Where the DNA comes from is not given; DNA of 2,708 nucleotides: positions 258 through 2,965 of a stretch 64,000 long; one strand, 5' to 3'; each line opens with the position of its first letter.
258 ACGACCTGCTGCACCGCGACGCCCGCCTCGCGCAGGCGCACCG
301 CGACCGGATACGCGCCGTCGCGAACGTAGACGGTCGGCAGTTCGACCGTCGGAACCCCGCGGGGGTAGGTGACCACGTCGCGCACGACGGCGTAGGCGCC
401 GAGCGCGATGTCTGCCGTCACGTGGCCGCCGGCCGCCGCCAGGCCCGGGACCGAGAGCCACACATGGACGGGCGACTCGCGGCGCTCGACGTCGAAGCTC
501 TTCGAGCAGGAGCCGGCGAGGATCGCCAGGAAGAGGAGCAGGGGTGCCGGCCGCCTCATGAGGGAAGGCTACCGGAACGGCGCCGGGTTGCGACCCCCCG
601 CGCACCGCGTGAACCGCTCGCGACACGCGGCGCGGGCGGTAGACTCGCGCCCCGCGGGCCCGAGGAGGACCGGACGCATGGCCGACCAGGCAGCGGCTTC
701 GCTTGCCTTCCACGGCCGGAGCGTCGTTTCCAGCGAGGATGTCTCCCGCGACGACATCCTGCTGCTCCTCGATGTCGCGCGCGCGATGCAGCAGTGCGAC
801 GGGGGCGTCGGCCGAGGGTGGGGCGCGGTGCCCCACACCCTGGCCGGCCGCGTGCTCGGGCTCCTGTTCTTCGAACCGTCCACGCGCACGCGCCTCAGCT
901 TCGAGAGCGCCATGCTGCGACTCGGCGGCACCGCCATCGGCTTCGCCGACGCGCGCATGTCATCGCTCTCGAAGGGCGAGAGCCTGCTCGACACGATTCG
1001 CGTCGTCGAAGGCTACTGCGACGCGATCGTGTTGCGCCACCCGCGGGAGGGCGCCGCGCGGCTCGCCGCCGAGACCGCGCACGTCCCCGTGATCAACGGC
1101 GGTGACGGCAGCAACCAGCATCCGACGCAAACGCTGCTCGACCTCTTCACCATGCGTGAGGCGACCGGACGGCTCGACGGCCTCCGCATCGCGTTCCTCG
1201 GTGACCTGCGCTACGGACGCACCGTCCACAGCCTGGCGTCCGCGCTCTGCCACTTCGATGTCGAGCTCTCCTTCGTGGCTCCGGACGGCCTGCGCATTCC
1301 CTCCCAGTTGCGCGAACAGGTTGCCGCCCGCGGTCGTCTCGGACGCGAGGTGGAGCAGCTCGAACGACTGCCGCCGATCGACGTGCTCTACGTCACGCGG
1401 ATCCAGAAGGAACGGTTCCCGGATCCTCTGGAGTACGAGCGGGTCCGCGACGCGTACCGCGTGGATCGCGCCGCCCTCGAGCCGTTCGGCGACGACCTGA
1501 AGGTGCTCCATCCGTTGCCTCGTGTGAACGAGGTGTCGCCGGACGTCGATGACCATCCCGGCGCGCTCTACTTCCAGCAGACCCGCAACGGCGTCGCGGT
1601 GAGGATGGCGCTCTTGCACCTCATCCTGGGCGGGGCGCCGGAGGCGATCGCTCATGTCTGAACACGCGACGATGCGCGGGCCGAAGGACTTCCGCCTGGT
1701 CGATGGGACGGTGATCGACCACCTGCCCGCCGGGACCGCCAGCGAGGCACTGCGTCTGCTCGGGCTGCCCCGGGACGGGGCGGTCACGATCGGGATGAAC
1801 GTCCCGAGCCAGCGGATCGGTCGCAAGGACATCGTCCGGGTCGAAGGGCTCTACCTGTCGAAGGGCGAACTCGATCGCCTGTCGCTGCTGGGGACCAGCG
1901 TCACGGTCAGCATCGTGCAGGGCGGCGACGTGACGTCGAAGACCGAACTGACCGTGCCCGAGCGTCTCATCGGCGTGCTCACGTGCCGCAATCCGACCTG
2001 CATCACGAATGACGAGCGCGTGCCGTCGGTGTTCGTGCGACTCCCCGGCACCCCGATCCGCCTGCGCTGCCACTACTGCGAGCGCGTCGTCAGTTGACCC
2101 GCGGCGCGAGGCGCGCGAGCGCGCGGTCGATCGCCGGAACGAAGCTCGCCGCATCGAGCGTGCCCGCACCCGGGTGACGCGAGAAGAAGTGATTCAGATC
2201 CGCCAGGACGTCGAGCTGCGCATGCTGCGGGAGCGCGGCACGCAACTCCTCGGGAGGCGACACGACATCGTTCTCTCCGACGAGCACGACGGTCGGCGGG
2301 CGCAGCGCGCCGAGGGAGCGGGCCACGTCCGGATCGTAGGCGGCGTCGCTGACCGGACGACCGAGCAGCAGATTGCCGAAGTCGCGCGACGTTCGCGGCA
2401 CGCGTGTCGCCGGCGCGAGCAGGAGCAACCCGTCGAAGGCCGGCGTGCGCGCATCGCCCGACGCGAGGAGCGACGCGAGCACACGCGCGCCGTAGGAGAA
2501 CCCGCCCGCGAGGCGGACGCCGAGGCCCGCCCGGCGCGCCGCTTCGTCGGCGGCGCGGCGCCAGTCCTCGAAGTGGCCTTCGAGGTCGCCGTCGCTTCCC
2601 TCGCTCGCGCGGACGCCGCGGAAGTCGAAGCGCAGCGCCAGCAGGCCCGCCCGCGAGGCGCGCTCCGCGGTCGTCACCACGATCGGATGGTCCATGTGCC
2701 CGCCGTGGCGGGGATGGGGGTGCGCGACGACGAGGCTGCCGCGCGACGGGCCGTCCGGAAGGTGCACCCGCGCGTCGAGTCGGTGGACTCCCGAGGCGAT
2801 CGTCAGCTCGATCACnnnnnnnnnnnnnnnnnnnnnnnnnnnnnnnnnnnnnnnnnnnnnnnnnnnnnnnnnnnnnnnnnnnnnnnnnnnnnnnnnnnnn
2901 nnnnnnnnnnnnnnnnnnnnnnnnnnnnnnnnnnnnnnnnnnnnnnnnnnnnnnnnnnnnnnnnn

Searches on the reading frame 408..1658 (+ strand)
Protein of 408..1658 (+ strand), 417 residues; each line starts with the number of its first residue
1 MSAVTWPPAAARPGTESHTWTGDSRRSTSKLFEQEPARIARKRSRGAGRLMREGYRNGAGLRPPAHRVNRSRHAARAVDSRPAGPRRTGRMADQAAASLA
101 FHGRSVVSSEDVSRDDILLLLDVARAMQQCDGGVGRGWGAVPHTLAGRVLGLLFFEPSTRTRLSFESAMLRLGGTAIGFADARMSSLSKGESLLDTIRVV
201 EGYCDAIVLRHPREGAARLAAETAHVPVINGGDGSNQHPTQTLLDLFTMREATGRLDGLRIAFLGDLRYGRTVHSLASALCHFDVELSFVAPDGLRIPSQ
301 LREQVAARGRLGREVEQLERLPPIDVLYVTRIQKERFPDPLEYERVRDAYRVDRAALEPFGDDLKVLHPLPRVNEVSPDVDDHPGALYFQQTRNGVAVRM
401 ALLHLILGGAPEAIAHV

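Call 62: search_protein_families(library=pfam, proteins=[window:408-1658:+], max_evalue=0.0001)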
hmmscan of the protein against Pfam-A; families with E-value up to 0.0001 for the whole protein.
window:408-1658:+ (417 aa): 2 families
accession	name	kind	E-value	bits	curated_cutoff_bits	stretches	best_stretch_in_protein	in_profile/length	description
PF02729.26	OTCace_N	-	1.2e-45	155.6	29.9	1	104-251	1-148/148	Aspartate/ornithine carbamoyltransferase, carbamoyl-P binding domain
PF00185.30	OTCace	-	8.3e-27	94.6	29.4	1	257-405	1-156/157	Aspartate/ornithine carbamoyltransferase, Asp/Orn binding domain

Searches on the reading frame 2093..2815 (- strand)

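Call 62: search_protein_families(library=pfam, proteins=[window:2093-2815:-], max_evalue=0.0001)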
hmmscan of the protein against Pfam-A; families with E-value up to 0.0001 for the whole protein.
window:2093-2815:- (241 aa): 2 families
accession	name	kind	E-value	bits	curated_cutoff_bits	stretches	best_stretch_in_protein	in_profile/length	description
PF12146.15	Hydrolase_4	-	1.9e-07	31.1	27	1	26-142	5-116/239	Serine aminopeptidase, S33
PF20408.4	Abhydrolase_11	-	1.4e-05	25.4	27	1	28-219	5-175/193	Alpha/beta hydrolase domain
